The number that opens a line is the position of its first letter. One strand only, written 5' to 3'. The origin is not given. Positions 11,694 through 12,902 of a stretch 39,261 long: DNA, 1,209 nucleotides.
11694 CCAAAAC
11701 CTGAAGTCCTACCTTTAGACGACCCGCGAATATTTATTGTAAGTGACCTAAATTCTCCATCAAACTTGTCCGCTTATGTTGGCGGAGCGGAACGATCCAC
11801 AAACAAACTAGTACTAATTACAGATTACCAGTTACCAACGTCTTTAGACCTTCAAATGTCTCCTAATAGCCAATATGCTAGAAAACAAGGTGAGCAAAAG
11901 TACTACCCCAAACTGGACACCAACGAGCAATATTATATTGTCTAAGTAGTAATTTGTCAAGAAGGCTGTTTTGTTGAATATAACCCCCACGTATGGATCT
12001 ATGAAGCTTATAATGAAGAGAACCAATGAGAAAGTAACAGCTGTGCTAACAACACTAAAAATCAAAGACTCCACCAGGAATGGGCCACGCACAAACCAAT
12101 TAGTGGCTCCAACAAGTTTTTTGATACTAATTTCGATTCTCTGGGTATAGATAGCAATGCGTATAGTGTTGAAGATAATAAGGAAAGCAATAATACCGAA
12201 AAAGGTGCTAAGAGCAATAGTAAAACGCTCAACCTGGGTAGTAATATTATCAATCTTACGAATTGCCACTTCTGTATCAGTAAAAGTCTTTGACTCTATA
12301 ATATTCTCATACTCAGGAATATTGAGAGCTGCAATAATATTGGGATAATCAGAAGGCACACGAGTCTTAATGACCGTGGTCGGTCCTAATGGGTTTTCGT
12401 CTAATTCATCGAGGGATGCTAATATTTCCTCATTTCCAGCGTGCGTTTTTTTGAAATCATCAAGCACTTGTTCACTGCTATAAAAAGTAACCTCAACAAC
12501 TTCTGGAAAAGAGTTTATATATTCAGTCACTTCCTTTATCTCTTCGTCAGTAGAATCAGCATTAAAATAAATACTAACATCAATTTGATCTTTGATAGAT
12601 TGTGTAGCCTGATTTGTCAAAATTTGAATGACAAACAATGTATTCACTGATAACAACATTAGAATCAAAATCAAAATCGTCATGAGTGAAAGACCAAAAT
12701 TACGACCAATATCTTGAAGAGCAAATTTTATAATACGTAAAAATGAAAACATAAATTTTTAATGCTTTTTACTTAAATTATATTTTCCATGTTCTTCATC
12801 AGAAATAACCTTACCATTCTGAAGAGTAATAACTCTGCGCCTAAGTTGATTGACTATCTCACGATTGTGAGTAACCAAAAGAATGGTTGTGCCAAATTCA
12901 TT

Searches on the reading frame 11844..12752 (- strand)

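Call 10: search_protein_families(library=pfam, proteins=[window:11844-12752:-])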
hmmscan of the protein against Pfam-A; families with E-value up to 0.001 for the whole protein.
window:11844-12752:- (302 aa): 2 families
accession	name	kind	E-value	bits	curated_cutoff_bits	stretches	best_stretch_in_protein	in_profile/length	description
PF18075.7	FtsX_ECD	-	5.7e-14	52.9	23.5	1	58-143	2-87/96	FtsX extracellular domain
PF02687.27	FtsX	-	1.3e-13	51.5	25.5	1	180-301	2-117/120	FtsX-like permease C-terminal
